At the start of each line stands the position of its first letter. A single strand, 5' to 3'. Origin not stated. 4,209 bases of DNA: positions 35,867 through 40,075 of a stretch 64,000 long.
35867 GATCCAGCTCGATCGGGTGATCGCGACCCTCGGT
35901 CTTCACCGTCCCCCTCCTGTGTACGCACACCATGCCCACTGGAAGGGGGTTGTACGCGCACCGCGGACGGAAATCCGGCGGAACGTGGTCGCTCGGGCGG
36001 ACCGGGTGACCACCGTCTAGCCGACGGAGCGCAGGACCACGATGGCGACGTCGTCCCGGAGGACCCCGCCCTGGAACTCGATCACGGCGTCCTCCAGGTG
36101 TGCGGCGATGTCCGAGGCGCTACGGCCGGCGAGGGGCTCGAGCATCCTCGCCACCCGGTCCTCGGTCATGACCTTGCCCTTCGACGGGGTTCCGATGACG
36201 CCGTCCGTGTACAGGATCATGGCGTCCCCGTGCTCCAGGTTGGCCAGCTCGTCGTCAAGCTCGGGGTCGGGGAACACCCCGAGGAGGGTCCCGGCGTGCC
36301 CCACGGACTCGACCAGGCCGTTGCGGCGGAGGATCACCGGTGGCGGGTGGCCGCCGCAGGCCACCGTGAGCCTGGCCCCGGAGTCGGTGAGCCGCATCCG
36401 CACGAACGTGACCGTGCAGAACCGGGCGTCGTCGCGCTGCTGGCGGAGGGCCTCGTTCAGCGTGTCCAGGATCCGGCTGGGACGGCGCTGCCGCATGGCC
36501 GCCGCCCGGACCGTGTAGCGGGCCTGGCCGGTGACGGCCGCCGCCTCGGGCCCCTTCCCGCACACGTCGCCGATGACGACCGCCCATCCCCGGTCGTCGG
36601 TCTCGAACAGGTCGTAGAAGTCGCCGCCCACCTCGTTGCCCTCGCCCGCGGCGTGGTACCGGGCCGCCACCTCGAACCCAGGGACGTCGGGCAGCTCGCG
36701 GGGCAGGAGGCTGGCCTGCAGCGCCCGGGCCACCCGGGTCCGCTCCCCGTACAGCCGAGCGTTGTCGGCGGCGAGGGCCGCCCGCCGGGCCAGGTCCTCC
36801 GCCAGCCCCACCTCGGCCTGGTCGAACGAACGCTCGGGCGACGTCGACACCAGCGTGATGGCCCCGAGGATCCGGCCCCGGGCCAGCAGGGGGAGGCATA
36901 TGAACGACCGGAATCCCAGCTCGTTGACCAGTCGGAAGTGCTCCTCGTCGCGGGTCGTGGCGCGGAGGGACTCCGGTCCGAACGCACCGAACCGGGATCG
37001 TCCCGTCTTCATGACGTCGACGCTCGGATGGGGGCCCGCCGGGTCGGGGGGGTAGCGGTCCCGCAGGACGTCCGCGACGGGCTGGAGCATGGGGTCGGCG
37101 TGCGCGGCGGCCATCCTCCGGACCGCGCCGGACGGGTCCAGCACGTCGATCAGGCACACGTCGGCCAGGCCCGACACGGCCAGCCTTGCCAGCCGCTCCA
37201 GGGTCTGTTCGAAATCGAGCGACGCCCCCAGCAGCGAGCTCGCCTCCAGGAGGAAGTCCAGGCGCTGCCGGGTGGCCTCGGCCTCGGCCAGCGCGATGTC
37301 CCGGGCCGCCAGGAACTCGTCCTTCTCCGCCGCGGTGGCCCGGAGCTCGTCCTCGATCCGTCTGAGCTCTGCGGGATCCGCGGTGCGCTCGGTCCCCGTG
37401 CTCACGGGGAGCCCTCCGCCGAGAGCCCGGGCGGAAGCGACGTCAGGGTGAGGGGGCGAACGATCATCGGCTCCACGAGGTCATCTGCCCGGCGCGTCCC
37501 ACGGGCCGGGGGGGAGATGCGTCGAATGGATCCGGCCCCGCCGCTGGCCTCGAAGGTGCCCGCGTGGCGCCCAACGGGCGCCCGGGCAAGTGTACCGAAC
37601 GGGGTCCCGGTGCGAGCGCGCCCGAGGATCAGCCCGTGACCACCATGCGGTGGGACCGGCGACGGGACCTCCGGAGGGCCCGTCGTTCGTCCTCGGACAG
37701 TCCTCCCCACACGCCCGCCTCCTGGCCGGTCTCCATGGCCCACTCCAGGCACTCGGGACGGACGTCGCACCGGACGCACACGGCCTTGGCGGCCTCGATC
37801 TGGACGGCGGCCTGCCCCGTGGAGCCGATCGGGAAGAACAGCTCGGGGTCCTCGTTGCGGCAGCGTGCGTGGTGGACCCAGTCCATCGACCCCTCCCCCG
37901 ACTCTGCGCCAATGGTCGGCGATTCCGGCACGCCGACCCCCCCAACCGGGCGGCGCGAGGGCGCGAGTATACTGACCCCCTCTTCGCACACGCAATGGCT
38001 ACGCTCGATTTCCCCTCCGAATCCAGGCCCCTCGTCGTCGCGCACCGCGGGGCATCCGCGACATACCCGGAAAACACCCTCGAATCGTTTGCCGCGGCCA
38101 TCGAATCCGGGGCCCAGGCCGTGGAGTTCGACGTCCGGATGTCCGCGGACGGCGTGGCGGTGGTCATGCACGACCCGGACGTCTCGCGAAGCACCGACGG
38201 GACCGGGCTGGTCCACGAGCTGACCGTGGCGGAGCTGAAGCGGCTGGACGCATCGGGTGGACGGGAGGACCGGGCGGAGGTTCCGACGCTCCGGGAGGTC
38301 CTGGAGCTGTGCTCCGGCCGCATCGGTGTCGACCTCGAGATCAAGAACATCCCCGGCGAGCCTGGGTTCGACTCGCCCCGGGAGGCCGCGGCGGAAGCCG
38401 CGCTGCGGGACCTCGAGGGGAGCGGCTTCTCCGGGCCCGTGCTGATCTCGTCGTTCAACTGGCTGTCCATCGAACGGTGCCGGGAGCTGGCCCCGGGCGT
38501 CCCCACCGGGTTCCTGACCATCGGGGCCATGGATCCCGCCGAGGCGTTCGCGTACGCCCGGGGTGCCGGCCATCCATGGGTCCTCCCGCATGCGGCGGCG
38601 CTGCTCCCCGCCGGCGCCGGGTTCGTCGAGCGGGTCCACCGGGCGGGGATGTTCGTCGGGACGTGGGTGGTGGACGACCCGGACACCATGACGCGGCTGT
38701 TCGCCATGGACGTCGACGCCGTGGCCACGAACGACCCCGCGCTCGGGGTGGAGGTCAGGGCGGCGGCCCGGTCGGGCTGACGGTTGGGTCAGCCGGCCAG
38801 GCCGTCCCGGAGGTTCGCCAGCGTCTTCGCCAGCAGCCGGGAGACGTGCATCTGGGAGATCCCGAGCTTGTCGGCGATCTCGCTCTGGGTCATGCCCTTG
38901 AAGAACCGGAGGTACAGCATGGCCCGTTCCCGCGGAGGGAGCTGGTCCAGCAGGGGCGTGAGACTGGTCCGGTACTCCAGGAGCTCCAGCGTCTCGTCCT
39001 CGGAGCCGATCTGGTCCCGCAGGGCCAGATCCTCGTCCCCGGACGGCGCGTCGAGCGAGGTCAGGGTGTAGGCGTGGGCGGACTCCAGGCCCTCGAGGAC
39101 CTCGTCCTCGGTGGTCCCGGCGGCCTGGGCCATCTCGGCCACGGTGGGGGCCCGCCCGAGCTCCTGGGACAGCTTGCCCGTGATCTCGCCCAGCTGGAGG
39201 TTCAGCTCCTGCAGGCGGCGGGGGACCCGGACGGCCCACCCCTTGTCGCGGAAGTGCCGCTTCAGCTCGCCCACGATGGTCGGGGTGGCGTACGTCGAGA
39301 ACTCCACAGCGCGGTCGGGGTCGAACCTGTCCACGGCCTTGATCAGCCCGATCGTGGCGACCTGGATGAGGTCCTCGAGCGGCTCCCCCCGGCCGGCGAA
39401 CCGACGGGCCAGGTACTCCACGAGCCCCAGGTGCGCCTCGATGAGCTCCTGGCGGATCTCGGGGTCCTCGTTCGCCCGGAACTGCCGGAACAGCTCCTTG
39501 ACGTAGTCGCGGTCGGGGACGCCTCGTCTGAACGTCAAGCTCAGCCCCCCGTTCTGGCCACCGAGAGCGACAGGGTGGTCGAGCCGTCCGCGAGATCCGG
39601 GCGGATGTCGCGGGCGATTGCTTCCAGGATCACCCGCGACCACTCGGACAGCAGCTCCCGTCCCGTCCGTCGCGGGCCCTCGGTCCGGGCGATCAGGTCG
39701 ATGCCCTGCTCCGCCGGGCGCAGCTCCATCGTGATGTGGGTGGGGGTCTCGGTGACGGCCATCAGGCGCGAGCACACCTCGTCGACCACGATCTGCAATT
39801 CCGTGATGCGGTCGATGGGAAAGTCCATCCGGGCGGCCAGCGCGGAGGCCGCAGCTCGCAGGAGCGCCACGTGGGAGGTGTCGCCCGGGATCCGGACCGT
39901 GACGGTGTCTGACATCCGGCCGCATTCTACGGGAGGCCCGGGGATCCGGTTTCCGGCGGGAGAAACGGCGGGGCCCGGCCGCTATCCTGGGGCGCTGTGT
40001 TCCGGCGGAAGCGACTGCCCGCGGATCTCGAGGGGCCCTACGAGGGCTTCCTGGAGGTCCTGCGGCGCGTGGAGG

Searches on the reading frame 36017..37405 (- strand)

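Call 51: search_protein_families(library=pfam, proteins=[window:36017-37405:-], max_evalue=0.00001)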
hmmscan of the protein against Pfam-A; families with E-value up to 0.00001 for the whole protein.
window:36017-37405:- (462 aa): 3 families
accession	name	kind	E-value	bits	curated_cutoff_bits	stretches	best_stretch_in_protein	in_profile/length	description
PF07228.17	SpoIIE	-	1.5e-43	149.4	25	1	270-459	1-190/192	Stage II sporulation protein E (SpoIIE)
PF01590.32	GAF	-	8.8e-12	46.1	22.4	1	64-212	1-132/133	GAF domain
PF13185.12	GAF_2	-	3.6e-11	43.9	28.6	1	63-212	2-134/136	GAF domain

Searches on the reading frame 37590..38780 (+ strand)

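Call 51: search_protein_families(library=pfam, proteins=[window:37590-38780:+], max_evalue=0.00001)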
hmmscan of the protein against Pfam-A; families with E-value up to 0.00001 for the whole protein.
window:37590-38780:+ (396 aa): 1 family
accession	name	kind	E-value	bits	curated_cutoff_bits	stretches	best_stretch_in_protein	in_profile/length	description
PF03009.23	GDPD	-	2.3e-51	175.7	23.6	1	152-384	1-243/244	Glycerophosphoryl diester phosphodiesterase family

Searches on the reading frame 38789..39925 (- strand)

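Call 51: search_protein_families(library=pfam, proteins=[window:38789-39925:-], max_evalue=0.00001)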
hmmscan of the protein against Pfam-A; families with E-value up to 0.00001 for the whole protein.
window:38789-39925:- (378 aa): 5 families
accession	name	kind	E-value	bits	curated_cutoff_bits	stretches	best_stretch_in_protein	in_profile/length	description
PF04542.20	Sigma70_r2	-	1.5e-21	76.4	24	1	161-230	1-70/71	Sigma-70 region 2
PF04545.22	Sigma70_r4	-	1.9e-18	66.2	24.1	1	325-373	1-49/50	Sigma-70, region 4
PF04539.22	Sigma70_r3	-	9.9e-13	48.4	25.3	1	243-305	4-65/78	Sigma-70 region 3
PF08281.18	Sigma70_r4_2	-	3e-11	43.2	25.7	1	325-371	7-53/54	Sigma-70, region 4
PF07638.17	Sigma70_ECF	-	8.4e-06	26.2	21.1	0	303-366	111-173/185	ECF sigma factor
